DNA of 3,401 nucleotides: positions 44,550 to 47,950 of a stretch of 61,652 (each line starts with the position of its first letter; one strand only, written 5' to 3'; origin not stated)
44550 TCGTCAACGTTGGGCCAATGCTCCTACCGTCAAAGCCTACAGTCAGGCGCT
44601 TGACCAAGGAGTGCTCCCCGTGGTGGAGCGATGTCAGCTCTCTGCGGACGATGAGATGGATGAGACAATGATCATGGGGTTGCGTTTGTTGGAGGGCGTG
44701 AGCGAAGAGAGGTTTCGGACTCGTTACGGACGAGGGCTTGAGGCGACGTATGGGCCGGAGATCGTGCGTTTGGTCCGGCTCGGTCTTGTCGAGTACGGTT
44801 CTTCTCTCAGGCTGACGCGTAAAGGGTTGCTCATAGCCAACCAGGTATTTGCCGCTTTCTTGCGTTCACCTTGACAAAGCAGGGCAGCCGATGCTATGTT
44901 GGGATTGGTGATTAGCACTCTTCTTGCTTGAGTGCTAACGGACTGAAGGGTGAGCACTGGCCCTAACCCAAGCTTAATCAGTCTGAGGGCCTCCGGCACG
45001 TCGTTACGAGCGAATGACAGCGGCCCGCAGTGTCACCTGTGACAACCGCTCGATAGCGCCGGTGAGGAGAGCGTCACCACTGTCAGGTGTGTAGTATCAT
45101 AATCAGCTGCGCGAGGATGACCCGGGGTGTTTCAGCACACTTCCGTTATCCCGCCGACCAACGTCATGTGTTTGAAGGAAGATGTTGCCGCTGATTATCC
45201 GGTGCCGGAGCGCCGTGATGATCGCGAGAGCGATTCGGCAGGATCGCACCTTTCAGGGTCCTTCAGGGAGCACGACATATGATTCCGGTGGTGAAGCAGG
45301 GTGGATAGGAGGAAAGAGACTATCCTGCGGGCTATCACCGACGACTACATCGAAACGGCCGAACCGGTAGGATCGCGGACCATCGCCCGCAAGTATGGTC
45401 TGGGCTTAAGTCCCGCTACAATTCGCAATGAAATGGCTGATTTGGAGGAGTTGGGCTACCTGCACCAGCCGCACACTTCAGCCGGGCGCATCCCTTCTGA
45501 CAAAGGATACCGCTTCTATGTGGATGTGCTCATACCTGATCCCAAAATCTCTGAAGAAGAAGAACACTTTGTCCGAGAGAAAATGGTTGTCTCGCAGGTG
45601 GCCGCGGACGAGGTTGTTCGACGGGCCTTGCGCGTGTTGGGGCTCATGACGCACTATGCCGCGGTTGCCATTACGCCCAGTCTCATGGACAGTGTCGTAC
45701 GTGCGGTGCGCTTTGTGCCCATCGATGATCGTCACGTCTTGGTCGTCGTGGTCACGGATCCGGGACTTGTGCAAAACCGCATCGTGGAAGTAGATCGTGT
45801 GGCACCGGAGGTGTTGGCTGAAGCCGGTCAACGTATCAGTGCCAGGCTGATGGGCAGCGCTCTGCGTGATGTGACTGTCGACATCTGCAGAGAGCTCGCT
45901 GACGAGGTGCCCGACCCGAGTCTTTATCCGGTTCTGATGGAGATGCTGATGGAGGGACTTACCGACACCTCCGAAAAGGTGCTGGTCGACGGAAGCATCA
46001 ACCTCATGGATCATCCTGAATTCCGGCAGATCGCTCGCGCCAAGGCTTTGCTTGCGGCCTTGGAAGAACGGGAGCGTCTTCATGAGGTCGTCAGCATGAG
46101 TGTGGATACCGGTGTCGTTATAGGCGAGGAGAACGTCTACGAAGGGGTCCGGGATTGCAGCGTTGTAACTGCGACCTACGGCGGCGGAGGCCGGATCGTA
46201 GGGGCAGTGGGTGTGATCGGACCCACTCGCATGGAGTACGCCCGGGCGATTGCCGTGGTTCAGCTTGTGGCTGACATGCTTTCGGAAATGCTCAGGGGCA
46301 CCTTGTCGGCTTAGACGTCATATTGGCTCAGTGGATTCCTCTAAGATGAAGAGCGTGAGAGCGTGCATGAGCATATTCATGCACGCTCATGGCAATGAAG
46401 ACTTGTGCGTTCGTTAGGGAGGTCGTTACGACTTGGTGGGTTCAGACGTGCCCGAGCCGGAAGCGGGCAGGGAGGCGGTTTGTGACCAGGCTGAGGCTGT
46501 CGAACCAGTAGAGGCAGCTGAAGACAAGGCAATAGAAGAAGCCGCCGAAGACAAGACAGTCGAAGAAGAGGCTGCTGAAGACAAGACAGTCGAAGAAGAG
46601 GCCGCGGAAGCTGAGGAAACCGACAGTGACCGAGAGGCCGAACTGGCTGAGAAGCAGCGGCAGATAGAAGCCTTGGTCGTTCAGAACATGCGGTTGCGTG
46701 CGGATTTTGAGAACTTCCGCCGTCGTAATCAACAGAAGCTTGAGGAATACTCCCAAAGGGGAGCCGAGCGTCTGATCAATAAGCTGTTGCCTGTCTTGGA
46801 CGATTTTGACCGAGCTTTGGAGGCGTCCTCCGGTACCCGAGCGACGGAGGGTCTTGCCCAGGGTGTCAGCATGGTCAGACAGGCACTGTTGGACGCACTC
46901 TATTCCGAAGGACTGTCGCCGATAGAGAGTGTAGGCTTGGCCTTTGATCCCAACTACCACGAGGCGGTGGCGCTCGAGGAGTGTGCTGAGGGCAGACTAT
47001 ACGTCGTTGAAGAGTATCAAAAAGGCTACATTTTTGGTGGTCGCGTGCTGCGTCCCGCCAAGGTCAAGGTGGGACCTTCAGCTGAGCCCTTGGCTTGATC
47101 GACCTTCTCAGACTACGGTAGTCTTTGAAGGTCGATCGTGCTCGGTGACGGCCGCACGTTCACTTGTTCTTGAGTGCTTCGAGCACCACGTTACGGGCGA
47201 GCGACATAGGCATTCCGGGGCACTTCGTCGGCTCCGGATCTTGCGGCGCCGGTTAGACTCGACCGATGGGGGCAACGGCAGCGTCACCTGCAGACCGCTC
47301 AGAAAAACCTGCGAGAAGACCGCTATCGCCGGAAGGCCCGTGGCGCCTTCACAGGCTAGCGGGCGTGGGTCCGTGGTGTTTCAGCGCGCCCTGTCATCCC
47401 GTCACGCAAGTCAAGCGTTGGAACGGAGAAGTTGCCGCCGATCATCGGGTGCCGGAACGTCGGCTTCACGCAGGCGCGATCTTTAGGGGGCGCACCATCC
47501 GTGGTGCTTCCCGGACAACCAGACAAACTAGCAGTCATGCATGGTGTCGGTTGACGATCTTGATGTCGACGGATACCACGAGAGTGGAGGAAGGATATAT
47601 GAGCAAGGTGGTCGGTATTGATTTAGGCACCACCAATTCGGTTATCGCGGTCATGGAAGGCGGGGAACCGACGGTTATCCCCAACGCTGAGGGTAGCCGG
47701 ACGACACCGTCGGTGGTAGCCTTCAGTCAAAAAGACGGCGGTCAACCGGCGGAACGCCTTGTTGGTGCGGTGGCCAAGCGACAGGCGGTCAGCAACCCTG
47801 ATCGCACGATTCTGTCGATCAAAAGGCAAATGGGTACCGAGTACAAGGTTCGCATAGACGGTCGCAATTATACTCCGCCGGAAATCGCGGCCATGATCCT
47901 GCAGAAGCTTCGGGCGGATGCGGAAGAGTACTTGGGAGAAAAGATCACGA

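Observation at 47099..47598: Second omega-RNA-like element fills a 500-nt grpE-dnaK spacer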

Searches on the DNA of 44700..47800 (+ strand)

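Call 4: search_rna_families(source=window, start=44700, end=47800, threshold=evalue, max_evalue=10, show_alignments=4)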
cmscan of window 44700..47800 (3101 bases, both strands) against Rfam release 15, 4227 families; matches with E-value up to 10: 0.
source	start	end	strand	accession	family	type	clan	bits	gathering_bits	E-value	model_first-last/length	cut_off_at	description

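Call 17: search_rna_families(sources=[L004, L006, L007, L008], threshold=gathering)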
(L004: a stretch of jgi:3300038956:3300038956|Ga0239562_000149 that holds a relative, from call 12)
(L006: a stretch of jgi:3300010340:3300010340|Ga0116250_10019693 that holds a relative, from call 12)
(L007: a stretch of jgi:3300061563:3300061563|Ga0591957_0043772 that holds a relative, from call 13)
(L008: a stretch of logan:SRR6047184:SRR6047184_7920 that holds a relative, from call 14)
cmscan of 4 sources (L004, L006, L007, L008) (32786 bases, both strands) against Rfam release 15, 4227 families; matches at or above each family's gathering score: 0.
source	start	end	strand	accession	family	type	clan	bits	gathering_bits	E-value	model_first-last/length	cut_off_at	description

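Call 19: search_rna_families(source=L004, start=8300, end=8900, threshold=evalue, max_evalue=10, show_alignments=2)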
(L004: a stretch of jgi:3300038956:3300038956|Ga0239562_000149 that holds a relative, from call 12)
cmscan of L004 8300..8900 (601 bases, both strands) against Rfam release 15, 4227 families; matches with E-value up to 10: 2.
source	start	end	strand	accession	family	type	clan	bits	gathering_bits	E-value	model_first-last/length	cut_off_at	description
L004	8442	8497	+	RF03596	mir-5880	Gene; miRNA;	-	16.1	97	3.1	1-79/79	no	mir-5880 microRNA precursor family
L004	8811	8866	-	RF01962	RMST_1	Gene; lncRNA;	-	11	40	7.1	1-61/61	no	Rhabdomyosarcoma 2 associated transcript conserved region 1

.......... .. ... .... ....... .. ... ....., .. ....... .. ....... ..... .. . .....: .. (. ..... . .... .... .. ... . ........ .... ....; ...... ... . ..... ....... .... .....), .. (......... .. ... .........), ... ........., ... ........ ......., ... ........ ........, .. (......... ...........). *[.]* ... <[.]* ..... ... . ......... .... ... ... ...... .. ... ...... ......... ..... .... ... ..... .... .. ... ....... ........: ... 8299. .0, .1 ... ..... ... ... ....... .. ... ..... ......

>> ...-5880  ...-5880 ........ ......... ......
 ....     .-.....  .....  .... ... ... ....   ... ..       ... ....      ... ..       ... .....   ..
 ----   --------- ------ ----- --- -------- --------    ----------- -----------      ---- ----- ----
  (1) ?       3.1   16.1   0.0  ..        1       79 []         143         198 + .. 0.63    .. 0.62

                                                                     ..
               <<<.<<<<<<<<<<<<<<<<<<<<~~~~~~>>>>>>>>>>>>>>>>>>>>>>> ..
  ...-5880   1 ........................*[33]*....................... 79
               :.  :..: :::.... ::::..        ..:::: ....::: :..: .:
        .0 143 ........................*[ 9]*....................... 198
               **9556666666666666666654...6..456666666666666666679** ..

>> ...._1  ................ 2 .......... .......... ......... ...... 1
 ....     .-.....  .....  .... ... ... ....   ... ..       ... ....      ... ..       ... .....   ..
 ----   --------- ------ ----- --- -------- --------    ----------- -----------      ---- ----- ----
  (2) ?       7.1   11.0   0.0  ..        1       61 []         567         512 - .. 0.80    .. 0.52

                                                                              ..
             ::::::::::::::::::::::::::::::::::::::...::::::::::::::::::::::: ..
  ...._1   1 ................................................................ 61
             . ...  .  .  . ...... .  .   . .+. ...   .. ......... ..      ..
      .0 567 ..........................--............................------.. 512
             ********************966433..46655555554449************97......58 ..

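Call 65: search_rna_families(source=window, start=47060, end=47380, threshold=evalue, max_evalue=10, show_alignments=2)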
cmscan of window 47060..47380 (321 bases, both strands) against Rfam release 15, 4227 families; matches with E-value up to 10: 4.
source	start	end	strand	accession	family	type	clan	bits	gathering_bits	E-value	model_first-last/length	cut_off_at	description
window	47094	47140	+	RF03351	MIR6020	Gene; miRNA;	-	15.3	118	3.2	1-110/110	no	MIR6020 microRNA precursor family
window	47100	47187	-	RF02941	COG3943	Gene; sRNA;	-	14.2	71.8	3.7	1-108/108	no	COG3943 RNA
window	47078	47140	-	RF00211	SNORD35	Gene; snRNA; snoRNA; CD-box;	CL00056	14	36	2.6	20-79/88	no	Small nucleolar RNA SNORD35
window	47097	47137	-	RF04265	mir-4650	Gene; miRNA;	-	13.2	80.7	9.2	22-76/97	no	mir-4650 microRNA precursor family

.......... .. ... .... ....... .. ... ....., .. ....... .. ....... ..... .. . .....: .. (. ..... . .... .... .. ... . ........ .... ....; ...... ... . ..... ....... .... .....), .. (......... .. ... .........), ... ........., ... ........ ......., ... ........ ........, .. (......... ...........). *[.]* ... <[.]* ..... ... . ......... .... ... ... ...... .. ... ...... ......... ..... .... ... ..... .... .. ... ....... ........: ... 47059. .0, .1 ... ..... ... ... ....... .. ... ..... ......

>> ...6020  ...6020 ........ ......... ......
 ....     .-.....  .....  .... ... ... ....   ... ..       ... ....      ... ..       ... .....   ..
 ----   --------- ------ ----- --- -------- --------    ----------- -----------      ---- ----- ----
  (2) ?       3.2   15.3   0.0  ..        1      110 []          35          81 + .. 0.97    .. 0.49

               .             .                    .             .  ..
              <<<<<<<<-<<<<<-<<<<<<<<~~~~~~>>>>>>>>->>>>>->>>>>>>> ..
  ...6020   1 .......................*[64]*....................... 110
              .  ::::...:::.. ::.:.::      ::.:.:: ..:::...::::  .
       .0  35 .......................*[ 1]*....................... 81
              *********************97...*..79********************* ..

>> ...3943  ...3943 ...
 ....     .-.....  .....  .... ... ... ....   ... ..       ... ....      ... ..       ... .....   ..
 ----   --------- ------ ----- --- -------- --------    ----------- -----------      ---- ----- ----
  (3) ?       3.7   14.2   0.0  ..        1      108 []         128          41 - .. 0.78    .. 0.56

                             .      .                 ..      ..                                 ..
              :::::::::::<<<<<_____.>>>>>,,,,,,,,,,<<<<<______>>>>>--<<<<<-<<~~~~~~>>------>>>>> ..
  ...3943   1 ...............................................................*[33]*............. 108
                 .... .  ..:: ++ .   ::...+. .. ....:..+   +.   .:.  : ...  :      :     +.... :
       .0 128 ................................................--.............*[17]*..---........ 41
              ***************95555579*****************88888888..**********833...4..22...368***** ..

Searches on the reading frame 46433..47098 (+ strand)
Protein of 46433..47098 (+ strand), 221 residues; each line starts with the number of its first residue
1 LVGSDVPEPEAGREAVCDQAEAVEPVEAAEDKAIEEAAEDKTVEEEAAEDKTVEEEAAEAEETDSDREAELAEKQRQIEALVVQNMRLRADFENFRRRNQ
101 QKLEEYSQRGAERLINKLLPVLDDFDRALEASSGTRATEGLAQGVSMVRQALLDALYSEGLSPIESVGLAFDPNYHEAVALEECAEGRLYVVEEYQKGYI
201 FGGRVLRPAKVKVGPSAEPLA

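Call 8: search_protein_families(library=pfam, proteins=[window:46433-47098:+])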
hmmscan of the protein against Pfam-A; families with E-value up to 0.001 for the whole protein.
window:46433-47098:+ (221 aa): 1 family
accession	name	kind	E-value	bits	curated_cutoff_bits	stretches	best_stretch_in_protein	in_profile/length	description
PF01025.24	GrpE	-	2.2e-42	145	25.8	1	54-213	3-163/165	GrpE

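Call 10: find_encoding_contigs(protein=window:46433-47098:+, flank=10000, max_places=10)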
Protein window:46433-47098:+ (221 aa): 3 contigs read that carry it; 3 places shown.
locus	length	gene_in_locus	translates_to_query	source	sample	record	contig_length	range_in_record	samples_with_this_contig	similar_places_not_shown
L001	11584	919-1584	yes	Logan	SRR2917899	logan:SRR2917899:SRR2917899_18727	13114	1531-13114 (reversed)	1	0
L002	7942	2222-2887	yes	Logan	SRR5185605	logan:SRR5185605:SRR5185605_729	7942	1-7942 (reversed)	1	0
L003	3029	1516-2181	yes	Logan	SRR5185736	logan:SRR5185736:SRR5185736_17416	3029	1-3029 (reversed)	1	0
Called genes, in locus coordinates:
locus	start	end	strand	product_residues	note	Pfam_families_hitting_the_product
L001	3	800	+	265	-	?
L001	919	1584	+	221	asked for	PF01025:GrpE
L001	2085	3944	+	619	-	-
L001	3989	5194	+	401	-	PF00226:DnaJ, PF01556:DnaJ_C, PF00684:DnaJ_CXXCXGXG, PF27439:DnaJ_C_2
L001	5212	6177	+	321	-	PF06325:PrmA, PF05175:MTS, PF02353:CMAS (weak), PF02475:TRM5-TYW2_MTfase, PF08241:Methyltransf_11, PF08242:Methyltransf_12, PF13649:Methyltransf_25, PF13847:Methyltransf_31, +2 more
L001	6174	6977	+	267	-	PF20260:PUA_4, PF04452:Methyltrans_RNA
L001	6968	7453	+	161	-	PF00149:Metallophos (weak), PF12850:Metallophos_2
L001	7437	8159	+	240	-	PF00149:Metallophos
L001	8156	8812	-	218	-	PF01895:PhoU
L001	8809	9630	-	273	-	PF00005:ABC_tran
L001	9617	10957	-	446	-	-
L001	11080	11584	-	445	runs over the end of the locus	PF00989:PAS, PF08448:PAS_4, PF13426:PAS_9, PF00512:HisKA, PF02518:HATPase_c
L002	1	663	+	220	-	?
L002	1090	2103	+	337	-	PF01628:HrcA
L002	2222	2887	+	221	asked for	PF01025:GrpE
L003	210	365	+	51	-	-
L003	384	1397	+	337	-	PF01628:HrcA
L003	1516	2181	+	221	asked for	PF01025:GrpE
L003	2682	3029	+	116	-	?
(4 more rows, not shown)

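Call 11: find_homologous_proteins(query=window:46433-47098:+, max_evalue=1e-20)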
Query window:46433-47098:+ (221 aa): 329 proteins with E <= 1e-20 among 8000 candidates; the best 120 are listed.
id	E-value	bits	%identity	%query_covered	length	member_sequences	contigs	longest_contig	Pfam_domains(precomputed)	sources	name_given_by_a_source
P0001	7.3e-131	452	100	100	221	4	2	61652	PF01025.25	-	-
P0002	5.2e-80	286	69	98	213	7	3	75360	PF01025.25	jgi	jgi:molecular chaperone GrpE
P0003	2.2e-65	238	69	79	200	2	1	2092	PF01025.25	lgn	-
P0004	2.1e-62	229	70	71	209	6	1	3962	PF01025.25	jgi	jgi:molecular chaperone GrpE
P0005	1.8e-49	186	56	79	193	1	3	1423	PF01025.25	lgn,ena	-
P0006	4.9e-34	136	42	94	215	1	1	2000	PF01025.25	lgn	-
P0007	7.9e-34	135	47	79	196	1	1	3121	PF01025.25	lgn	-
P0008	1.2e-31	128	50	58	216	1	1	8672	PF01025.25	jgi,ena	-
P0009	5.9e-30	123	49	71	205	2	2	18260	PF01025.25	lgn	-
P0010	6.8e-30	122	39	93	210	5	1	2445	PF01025.25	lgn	-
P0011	5.8e-29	119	45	72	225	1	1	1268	PF01025.25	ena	-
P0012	6.1e-29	119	49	61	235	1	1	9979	PF01025.25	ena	-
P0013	6.9e-29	119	44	85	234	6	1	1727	PF01025.25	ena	-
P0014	4.3e-28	117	50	60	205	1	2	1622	PF01025.25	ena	-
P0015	7.0e-28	116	48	71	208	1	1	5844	PF01025.25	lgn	-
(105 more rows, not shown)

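Call 12: find_encoding_contigs(protein=P0002, flank=10000, max_places=5)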
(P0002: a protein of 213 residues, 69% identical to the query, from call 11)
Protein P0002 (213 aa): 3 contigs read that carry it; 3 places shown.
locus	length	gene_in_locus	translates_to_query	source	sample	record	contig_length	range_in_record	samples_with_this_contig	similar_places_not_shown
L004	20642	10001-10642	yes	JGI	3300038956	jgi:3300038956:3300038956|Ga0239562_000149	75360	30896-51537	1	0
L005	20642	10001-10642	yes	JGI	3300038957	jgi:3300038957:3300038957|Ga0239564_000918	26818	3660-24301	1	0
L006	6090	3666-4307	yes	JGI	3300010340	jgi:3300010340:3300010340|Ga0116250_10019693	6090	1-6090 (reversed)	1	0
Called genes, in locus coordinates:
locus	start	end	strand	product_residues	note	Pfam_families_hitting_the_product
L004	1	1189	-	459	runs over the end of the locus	-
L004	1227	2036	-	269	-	PF01471:PG_binding_1, PF08823:PG_binding_2 (faint), PF03734:YkuD, PF01471:PG_binding_1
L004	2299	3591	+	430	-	PF07454:SpoIIP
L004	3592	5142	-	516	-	PF03023:MurJ, PF13440:Polysacc_synt_3, PF01554:MatE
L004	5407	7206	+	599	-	PF00009:GTP_EFTU, PF03144:GTP_EFTU_D2, PF22042:EF-G_D2, PF00679:EFG_C, PF06421:LepA_C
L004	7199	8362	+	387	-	PF04055:Radical_SAM, PF06969:HemN_C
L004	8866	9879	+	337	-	PF01628:HrcA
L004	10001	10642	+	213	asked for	PF01025:GrpE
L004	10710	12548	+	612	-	PF00012:HSP70, PF06723:MreB_Mbl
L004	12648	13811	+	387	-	PF00226:DnaJ, PF01556:DnaJ_C, PF00684:DnaJ_CXXCXGXG, PF27439:DnaJ_C_2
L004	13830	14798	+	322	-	PF06325:PrmA, PF05175:MTS, PF01135:PCMT (weak), PF02475:TRM5-TYW2_MTfase, PF08241:Methyltransf_11, PF08242:Methyltransf_12, PF13649:Methyltransf_25, PF13847:Methyltransf_31, +4 more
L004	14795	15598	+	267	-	PF20260:PUA_4, PF04452:Methyltrans_RNA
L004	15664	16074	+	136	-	PF00149:Metallophos (faint), PF12850:Metallophos_2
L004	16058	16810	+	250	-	PF00149:Metallophos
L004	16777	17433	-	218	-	PF01895:PhoU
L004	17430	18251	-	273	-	PF00005:ABC_tran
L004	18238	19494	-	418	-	-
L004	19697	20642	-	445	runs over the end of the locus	PF00989:PAS, PF08448:PAS_4, PF13426:PAS_9, PF00512:HisKA, PF02518:HATPase_c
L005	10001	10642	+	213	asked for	PF01025:GrpE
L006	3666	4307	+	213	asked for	PF01025:GrpE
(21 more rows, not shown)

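Call 13: find_encoding_contigs(protein=P0004, flank=10000, max_places=3)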
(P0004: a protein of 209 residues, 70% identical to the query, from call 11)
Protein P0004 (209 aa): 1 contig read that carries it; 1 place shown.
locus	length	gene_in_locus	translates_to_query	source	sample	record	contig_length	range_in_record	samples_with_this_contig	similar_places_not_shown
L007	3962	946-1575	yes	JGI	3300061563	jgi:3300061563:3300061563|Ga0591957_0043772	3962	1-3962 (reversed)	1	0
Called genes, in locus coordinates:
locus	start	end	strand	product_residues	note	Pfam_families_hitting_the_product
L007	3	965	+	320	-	?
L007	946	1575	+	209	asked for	PF01025:GrpE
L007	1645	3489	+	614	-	PF00012:HSP70, PF06723:MreB_Mbl, PF00012:HSP70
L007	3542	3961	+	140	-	?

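Call 14: find_encoding_contigs(protein=P0003, flank=10000, max_places=3)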
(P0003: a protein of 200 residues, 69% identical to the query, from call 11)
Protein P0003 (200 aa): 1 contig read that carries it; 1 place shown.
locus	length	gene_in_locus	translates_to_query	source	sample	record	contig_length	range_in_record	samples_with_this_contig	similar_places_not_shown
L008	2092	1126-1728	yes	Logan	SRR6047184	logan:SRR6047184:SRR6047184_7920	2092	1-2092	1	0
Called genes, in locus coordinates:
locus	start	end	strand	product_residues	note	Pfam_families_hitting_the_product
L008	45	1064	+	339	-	PF01628:HrcA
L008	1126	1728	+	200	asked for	PF01025:GrpE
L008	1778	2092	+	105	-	?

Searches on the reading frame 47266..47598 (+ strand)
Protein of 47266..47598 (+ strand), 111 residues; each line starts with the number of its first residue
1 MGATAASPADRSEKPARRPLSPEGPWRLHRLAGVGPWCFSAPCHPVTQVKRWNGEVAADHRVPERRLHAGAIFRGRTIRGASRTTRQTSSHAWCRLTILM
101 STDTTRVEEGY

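Call 8: search_protein_families(library=pfam, proteins=[window:47266-47598:+])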
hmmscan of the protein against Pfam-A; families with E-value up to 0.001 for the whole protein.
window:47266-47598:+ (111 aa): 0 families
